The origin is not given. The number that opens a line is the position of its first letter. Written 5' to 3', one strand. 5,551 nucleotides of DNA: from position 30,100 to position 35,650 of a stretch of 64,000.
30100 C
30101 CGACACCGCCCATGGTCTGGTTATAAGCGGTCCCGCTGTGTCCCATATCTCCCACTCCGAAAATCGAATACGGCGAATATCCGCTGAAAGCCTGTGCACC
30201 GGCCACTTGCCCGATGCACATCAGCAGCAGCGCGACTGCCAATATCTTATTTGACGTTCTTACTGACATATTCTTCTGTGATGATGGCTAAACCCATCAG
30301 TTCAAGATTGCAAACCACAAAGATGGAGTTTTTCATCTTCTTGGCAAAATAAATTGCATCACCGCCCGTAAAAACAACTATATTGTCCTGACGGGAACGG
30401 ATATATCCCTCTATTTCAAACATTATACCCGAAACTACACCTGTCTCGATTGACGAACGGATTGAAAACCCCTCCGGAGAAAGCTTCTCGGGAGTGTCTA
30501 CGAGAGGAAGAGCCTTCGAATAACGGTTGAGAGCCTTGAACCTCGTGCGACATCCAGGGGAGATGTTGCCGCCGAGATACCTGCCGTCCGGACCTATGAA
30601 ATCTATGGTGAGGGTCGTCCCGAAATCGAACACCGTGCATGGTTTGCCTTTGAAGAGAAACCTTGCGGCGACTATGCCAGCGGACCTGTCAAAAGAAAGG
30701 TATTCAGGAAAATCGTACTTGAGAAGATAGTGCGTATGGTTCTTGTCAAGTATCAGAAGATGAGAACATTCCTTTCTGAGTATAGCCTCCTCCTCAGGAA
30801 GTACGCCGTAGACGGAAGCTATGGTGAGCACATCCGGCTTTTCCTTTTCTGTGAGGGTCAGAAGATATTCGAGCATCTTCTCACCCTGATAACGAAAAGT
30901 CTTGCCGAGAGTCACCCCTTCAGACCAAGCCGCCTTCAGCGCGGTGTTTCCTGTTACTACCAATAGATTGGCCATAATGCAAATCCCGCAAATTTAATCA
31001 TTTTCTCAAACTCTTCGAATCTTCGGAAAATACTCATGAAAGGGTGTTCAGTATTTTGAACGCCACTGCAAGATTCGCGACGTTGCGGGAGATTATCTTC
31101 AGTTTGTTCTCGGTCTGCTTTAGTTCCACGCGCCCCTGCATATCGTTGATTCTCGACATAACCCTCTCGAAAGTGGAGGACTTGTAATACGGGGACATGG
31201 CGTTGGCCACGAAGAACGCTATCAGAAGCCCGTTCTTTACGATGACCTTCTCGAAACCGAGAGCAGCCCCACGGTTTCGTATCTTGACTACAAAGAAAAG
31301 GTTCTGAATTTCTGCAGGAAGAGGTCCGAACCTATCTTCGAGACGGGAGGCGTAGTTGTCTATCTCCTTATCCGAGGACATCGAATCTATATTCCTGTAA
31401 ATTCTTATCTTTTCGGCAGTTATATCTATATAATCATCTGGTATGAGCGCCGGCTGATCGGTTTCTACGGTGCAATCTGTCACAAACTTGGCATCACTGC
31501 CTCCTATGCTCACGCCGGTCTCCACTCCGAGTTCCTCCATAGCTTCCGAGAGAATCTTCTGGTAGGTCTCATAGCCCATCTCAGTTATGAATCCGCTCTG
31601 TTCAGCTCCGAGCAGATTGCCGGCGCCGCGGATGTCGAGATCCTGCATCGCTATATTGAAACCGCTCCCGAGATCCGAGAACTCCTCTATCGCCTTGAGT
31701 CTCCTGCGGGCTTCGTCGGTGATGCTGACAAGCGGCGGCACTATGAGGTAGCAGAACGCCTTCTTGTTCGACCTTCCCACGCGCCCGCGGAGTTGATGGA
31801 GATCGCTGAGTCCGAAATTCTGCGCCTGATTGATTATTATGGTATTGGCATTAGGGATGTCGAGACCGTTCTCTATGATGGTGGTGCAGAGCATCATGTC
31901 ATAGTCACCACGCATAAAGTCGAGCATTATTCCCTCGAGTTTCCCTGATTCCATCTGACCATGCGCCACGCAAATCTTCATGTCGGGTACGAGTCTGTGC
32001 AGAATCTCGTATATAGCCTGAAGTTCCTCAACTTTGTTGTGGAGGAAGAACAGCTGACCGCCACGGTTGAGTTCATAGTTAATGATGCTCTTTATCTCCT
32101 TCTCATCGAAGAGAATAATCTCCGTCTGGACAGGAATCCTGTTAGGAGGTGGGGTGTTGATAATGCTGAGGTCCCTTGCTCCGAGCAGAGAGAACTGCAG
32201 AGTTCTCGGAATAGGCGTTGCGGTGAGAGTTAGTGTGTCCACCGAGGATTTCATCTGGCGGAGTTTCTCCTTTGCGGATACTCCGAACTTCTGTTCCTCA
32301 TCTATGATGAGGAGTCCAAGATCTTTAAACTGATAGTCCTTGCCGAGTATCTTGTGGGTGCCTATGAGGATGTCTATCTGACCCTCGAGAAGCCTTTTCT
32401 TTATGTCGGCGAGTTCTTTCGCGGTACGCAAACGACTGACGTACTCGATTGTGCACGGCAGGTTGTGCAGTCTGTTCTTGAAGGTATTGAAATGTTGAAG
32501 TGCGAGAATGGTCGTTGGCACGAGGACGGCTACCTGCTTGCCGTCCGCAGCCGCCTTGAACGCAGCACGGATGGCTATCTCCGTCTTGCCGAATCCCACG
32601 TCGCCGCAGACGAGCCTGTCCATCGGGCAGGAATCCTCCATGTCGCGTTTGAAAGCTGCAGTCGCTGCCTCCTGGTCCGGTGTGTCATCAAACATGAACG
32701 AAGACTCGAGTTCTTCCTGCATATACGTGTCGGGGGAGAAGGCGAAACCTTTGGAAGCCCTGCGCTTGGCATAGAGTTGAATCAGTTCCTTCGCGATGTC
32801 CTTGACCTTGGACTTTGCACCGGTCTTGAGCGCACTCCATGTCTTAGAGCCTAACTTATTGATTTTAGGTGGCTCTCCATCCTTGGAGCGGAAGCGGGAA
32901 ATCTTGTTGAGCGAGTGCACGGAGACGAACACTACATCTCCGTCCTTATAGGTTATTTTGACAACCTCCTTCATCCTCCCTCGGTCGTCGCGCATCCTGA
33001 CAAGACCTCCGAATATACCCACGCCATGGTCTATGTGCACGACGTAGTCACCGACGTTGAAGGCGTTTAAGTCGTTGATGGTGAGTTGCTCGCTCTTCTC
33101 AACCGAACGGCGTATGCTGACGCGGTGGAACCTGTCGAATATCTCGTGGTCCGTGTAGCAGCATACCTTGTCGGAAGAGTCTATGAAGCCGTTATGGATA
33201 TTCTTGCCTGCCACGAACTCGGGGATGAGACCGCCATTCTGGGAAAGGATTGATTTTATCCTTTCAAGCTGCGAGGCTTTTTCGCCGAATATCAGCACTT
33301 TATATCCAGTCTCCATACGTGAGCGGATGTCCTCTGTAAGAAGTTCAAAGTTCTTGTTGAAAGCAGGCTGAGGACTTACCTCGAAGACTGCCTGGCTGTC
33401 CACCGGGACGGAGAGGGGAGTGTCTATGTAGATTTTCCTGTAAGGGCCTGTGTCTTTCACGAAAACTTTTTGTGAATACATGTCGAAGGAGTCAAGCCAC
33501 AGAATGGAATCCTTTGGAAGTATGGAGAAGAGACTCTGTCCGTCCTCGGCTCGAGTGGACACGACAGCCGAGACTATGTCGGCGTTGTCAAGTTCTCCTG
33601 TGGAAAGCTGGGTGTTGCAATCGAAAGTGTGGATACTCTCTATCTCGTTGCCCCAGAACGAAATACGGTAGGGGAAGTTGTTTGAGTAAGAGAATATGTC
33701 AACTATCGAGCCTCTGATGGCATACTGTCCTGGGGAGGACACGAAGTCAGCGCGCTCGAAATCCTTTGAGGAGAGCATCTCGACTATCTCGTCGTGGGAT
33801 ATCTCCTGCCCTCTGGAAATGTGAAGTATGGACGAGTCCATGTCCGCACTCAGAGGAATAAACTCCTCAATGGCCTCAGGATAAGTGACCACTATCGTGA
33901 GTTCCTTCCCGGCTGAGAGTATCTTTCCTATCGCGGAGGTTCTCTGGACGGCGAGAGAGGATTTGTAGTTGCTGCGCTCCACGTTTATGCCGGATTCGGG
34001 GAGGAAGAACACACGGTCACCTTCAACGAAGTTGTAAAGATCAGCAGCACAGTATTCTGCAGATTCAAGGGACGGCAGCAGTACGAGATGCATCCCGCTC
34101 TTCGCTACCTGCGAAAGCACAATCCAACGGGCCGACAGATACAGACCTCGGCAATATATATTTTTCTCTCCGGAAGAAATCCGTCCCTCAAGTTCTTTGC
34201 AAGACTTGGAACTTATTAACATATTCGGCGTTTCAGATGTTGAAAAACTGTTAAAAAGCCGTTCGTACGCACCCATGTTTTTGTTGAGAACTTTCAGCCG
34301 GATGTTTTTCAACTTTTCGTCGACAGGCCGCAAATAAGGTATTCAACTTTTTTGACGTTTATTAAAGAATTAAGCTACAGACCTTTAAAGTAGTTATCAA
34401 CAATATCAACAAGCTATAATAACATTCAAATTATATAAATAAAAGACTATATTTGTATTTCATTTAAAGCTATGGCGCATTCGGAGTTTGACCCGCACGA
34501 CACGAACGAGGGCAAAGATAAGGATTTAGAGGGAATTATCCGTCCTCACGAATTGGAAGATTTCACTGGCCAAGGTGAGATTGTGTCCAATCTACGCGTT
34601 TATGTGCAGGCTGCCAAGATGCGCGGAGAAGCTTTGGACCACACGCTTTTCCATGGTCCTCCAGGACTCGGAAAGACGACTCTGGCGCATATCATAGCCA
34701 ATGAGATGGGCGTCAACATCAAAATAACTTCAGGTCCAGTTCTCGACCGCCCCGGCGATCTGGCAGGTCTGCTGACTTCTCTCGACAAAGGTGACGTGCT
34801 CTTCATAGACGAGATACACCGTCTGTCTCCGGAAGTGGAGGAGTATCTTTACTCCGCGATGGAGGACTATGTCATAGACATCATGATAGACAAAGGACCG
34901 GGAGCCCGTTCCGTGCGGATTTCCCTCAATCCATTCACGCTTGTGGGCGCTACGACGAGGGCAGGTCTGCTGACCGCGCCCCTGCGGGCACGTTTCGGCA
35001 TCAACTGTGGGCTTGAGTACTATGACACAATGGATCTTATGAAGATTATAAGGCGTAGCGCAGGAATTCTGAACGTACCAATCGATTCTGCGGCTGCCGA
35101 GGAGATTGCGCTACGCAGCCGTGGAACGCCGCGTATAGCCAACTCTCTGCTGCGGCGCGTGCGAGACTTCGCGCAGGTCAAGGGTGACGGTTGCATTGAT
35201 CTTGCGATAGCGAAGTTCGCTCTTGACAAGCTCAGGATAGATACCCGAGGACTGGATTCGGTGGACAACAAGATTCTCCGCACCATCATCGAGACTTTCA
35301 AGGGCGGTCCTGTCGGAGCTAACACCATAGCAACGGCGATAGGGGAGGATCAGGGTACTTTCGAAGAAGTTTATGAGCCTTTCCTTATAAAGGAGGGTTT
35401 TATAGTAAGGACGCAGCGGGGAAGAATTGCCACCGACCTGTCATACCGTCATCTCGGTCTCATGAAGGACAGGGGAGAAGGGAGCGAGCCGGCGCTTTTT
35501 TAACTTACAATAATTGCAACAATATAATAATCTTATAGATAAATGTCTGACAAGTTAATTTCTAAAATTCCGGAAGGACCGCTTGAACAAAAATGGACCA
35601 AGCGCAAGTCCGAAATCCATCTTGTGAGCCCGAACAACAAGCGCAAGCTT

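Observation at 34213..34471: Probable chromosomal origin between mfd and ruvB, with no dnaA gene nearby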

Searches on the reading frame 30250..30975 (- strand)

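Call 39: search_protein_families(library=pfam, proteins=[window:30250-30975:-], max_evalue=0.00001)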
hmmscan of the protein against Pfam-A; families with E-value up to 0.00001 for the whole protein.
window:30250-30975:- (242 aa): 1 family
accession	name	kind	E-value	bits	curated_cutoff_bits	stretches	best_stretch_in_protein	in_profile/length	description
PF03309.20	Pan_kinase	-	2.7e-27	96.4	24.7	1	4-193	2-204/205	Type III pantothenate kinase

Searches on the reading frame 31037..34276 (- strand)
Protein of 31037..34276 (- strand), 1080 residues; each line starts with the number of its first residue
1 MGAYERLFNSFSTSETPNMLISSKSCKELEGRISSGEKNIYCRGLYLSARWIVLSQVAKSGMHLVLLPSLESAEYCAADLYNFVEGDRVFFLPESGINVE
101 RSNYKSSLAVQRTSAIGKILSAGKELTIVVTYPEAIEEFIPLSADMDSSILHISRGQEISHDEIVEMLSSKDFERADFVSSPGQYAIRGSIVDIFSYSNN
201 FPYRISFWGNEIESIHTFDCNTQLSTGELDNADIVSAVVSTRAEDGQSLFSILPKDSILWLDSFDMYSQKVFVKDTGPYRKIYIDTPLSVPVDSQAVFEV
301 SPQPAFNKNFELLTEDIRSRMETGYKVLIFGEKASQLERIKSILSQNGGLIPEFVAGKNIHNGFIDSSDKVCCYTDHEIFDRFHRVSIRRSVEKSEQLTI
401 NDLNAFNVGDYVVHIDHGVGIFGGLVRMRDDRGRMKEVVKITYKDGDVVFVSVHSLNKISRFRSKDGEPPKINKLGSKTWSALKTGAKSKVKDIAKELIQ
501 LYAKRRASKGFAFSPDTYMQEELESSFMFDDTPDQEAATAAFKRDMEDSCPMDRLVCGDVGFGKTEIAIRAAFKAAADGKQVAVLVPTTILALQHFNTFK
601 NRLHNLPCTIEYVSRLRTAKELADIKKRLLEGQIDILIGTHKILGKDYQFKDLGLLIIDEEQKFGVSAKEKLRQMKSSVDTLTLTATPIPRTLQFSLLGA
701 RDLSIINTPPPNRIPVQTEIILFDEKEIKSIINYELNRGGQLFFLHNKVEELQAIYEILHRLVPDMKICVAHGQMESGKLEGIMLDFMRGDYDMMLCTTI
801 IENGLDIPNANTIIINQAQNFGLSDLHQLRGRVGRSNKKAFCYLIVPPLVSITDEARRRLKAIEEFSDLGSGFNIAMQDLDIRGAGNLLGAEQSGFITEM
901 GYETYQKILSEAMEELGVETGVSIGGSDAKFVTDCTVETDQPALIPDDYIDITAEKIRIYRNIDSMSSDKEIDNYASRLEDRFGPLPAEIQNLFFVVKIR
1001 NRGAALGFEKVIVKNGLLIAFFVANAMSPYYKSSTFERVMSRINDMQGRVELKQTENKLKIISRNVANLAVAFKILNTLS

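Call 39: search_protein_families(library=pfam, proteins=[window:31037-34276:-], max_evalue=0.00001)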
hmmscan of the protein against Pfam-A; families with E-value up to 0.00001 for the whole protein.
window:31037-34276:- (1080 aa): 6 families
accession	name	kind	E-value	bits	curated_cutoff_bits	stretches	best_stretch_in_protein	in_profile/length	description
PF00270.35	DEAD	-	9.2e-24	84.5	26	1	532-693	1-164/167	DEAD/DEAH box helicase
PF03461.20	TRCF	-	2.2e-22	79.6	25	1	941-1031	3-93/95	TRCF domain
PF17757.6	UvrB_inter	-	9.8e-22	77.3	22.9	1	151-237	1-88/91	UvrB interaction domain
PF00271.37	Helicase_C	-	3.2e-20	72.9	23.5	1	731-836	9-109/110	Helicase conserved C-terminal domain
PF02559.22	CarD_TRCF_RID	-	5.3e-15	55.7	23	1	406-462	1-56/57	CarD-like/TRCF RID domain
PF04851.21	ResIII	-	4.2e-08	33.7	22.5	1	553-688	25-162/164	Type III restriction enzyme, res subunit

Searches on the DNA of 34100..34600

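Call 72: search_rna_families(source=window, start=34100, end=34600, threshold=evalue, max_evalue=1)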
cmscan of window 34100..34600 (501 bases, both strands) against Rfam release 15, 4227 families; matches with E-value up to 1: 0.
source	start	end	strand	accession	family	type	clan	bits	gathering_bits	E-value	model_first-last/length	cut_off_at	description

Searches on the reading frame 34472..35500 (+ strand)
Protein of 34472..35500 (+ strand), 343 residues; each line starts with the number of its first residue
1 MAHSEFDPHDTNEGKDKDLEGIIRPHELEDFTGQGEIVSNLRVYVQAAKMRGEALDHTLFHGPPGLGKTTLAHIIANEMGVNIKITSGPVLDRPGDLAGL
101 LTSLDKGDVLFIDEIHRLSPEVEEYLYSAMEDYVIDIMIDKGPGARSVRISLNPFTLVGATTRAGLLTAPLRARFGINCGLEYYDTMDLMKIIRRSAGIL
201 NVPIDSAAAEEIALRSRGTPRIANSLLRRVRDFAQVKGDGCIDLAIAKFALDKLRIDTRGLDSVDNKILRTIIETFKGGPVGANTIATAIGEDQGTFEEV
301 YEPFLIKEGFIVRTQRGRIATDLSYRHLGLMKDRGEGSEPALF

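Call 39: search_protein_families(library=pfam, proteins=[window:34472-35500:+], max_evalue=0.00001)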
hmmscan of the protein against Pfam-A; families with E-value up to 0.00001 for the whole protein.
window:34472-35500:+ (343 aa): 5 families
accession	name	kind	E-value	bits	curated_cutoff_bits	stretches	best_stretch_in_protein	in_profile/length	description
PF05496.18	RuvB_N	-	3.5e-77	258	27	1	23-179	1-157/159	Holliday junction DNA helicase RuvB P-loop domain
PF17864.7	AAA_lid_4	-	2.4e-30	104.5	27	1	184-257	1-74/74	RuvB AAA lid domain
PF05491.19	RuvB_C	-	1.8e-24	85.9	24.7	1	259-328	2-71/72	RuvB C-terminal winged helix domain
PF00004.35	AAA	-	7.1e-20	72.2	21.2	1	59-179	2-127/131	ATPase family associated with various cellular activities (AAA)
PF07728.20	AAA_5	-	8.5e-07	29.5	22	0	100-175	60-139/139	AAA domain (dynein-related subfamily)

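Call 54: find_related_loci(query=window:34472-35500:+, collection=genome_contigs, flank=2500)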
Query window:34472-35500:+ (343 aa) in genome_contigs; peptide patterns used: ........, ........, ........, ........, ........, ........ (x = any residue, [..] = any of these).
600 stretches matched a pattern (row limit reached: there are more); 598 encode a relative of the query (tblastn E <= 1e-3); the best 80 are kept; 80 distinct loci.
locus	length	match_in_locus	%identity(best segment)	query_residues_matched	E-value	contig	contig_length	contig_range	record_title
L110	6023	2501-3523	92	1-343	0e+0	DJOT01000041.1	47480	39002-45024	MAG TPA_asm: Bacteroidales bacterium UBA6431 UBA6431_contig_203, whole genome shotgun sequence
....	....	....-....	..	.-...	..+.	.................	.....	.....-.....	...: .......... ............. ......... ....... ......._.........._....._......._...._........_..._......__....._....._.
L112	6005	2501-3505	86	4-338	0e+0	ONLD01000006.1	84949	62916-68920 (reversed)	uncultured Bacteroidales bacterium isolate RUG392 genome assembly, contig: scaffold_347, whole genome shotgun sequence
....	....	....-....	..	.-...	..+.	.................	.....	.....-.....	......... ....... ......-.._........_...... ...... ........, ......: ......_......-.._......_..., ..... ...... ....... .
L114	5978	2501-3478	88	5-330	0e+0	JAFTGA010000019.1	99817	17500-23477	MAG: Bacteroidales bacterium isolate RGIG3785 Roe_deer_Abomasum-5__c1348, whole genome shotgun sequence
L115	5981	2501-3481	86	4-330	0e+0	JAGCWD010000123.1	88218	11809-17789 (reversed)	MAG: Bacteroidales bacterium isolate RGIG10177 Yak_Rumen-4__c2072705, whole genome shotgun sequence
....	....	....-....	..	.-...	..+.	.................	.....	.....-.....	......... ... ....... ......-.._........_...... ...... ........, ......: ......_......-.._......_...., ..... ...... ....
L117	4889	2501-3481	86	4-330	0e+0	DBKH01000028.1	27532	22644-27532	MAG TPA_asm: Bacteroidales bacterium UBA755 UBA755_contig_19, whole genome shotgun sequence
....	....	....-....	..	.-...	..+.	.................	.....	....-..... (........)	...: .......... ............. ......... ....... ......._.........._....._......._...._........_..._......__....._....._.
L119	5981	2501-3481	86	4-330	0e+0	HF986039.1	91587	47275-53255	Alistipes sp. CAG:514 genomic scaffold, scf99, whole genome shotgun sequence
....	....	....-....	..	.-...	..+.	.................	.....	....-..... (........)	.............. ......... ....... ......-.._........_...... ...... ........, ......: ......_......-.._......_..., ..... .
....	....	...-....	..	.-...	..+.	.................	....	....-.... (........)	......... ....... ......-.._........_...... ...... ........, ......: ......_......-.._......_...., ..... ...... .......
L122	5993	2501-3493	84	4-334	0e+0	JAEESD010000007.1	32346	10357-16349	MAG: Bacteroidales bacterium isolate Tb.RUG.374 NODE_5053_length_32346_cov_1.478041, whole genome shotgun sequence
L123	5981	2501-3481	83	4-330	0e+0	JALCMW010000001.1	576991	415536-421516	MAG: Bacteroidales bacterium isolate UW_MP_BACTE2_1 Ga0455784_00001, whole genome shotgun sequence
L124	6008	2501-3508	81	4-343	0e+0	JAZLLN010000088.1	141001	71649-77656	MAG: Candidatus Cryptobacteroides sp. isolate T1900044957_TA20190013.MAGScoT_cleanbin_000032 SGB_3855_k141_694930, whole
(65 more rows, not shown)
